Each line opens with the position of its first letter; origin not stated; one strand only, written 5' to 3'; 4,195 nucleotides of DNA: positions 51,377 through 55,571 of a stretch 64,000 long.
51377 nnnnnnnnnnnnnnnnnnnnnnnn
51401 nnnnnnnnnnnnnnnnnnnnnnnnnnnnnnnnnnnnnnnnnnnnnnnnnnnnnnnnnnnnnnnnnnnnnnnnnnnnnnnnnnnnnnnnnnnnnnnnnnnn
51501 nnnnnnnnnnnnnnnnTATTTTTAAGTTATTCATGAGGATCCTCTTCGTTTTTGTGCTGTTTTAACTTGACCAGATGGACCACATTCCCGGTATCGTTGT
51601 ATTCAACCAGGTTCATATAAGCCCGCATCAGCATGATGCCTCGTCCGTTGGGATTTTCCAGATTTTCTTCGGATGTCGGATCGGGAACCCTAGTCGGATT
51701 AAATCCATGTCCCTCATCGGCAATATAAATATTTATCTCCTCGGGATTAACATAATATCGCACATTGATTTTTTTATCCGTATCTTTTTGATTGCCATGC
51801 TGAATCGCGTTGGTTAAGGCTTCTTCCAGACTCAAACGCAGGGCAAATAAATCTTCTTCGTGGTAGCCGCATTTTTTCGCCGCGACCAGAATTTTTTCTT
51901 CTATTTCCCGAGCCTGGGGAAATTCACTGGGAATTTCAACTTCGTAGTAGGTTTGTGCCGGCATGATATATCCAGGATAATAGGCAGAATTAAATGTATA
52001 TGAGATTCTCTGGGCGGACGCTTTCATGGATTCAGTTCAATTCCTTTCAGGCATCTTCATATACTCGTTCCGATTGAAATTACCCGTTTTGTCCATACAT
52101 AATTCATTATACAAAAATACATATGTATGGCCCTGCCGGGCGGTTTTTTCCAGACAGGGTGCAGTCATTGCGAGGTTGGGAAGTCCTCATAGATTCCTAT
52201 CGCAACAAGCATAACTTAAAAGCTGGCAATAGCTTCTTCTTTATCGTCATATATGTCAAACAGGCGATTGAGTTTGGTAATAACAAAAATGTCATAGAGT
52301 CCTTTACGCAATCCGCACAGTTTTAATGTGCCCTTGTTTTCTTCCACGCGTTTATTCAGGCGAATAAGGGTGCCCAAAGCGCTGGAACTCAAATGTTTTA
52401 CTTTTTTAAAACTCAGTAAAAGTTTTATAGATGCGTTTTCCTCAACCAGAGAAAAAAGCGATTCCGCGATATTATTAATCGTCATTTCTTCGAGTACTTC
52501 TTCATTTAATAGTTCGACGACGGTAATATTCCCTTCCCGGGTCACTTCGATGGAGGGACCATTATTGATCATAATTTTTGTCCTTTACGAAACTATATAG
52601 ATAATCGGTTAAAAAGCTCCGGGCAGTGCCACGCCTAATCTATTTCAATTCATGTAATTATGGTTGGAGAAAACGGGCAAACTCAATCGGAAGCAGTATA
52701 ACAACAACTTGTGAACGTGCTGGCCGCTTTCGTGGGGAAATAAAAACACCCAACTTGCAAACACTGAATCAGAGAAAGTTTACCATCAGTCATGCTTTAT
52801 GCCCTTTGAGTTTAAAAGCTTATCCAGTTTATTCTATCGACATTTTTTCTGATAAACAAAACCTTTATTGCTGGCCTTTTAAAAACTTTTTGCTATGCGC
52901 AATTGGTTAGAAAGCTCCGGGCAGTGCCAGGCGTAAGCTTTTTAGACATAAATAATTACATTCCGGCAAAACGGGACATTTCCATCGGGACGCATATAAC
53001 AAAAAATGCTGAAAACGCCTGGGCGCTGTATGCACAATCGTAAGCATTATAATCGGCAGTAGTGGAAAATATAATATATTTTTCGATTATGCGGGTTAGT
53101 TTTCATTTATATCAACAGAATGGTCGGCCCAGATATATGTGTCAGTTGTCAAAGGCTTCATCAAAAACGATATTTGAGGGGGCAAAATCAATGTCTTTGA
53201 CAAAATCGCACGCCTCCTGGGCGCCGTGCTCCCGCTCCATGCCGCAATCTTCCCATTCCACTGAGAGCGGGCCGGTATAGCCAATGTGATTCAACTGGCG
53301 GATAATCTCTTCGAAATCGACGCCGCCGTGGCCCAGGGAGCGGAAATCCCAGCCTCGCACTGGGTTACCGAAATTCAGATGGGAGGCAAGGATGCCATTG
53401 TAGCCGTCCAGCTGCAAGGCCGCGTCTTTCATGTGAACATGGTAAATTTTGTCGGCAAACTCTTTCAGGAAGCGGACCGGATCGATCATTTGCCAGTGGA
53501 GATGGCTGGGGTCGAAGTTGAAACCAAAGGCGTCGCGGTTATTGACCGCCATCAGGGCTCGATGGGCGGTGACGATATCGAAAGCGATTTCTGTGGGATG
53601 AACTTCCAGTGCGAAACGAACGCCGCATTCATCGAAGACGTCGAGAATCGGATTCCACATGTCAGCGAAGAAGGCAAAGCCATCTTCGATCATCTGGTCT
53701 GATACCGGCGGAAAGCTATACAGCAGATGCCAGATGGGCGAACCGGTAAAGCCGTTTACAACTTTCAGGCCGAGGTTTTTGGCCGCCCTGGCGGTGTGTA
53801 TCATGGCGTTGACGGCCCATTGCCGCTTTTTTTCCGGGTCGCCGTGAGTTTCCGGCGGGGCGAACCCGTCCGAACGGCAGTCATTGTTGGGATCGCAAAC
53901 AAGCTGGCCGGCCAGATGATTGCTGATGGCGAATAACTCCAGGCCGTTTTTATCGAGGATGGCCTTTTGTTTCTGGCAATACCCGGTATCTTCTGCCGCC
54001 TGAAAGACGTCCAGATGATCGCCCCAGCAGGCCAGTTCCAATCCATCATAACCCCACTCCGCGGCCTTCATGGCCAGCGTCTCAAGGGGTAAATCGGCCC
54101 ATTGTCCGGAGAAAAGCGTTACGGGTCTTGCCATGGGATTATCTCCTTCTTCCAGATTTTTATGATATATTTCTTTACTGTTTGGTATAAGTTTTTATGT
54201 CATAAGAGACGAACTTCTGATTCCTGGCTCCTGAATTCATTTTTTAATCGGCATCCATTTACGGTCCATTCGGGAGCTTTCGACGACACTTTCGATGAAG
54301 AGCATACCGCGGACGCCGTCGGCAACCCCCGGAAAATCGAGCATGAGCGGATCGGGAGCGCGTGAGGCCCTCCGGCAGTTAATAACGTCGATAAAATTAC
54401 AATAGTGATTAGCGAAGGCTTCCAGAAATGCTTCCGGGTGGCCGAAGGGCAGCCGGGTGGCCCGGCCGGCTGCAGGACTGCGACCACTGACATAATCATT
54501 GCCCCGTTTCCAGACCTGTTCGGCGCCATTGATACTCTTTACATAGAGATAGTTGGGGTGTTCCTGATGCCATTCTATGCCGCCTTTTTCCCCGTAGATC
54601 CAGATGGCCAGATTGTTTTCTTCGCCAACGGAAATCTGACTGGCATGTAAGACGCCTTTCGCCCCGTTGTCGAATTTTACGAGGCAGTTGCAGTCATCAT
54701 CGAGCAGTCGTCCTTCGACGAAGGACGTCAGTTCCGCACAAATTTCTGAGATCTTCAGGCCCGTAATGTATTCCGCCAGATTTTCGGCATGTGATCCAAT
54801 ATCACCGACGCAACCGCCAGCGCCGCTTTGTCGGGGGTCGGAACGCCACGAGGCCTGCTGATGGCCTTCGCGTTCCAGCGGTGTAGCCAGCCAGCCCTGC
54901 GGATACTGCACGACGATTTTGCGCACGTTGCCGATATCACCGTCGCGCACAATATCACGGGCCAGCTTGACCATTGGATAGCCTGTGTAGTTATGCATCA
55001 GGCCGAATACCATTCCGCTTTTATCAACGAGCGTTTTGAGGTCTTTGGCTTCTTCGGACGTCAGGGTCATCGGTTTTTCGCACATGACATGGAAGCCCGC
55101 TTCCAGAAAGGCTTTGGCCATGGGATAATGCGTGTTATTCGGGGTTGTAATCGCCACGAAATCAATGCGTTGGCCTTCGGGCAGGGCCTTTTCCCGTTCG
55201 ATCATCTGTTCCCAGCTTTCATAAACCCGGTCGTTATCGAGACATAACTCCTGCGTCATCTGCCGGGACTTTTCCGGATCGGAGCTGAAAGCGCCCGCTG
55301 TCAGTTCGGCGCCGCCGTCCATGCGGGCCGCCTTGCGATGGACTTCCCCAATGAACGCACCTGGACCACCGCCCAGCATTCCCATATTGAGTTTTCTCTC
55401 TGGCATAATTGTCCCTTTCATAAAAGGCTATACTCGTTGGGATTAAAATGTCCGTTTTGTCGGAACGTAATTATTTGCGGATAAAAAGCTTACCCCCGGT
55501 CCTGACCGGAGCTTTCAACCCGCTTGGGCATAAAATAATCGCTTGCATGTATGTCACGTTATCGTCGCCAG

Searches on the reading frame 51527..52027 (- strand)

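Call 32: search_protein_families(library=pfam, proteins=[window:51527-52027:-], max_evalue=0.001)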
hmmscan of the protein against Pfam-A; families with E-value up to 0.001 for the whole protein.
window:51527-52027:- (166 aa): 2 families
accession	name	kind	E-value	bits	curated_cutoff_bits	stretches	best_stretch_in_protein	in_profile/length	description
PF13581.12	HATPase_c_2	-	5.6e-27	94.7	27.4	1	35-154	4-127/127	Histidine kinase-like ATPase domain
PF02518.31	HATPase_c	-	2.8e-06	28.1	26.4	1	62-142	5-85/111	Histidine kinase-, DNA gyrase B-, and HSP90-like ATPase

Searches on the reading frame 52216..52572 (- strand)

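Call 32: search_protein_families(library=pfam, proteins=[window:52216-52572:-], max_evalue=0.001)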
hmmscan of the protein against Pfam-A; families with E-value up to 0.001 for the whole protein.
window:52216-52572:- (118 aa): 1 family
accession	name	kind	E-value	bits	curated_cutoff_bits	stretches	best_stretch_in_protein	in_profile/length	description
PF01740.26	STAS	-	2.8e-13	50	22.6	1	8-114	2-106/106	STAS domain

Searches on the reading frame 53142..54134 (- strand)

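Call 32: search_protein_families(library=pfam, proteins=[window:53142-54134:-], max_evalue=0.001)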
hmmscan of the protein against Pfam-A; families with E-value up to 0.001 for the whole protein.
window:53142-54134:- (330 aa): 1 family
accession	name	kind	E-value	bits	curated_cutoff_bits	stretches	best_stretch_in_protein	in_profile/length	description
PF01261.30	AP_endonuc_2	-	8.8e-42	143.9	31.1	1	23-314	3-248/249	Xylose isomerase-like TIM barrel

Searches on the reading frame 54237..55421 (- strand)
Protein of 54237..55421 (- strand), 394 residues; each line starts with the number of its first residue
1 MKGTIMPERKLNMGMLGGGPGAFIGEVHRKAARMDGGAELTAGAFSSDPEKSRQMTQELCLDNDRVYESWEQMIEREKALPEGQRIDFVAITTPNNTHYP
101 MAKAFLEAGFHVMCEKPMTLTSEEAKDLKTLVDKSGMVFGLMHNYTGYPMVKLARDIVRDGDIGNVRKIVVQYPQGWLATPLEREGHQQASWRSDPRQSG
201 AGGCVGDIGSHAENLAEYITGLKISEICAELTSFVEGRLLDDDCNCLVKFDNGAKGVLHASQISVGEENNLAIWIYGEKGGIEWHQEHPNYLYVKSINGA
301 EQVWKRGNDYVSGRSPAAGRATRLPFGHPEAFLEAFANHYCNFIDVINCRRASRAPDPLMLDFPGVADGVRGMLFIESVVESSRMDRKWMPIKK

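Call 32: search_protein_families(library=pfam, proteins=[window:54237-55421:-], max_evalue=0.001)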
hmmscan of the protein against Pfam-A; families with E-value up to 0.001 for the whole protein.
window:54237-55421:- (394 aa): 3 families
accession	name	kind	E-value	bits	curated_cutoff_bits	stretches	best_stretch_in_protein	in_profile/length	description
PF22725.1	GFO_IDH_MocA_C3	-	7.2e-27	94.3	27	1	152-283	2-124/124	GFO/IDH/MocA C-terminal domain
PF01408.29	GFO_IDH_MocA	-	1.4e-21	77.9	24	1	12-140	2-117/120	Oxidoreductase family, NAD-binding Rossmann fold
PF02894.22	GFO_IDH_MocA_C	-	1.4e-13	51.6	22.9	1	157-390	3-216/218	Oxidoreductase family, C-terminal alpha/beta domain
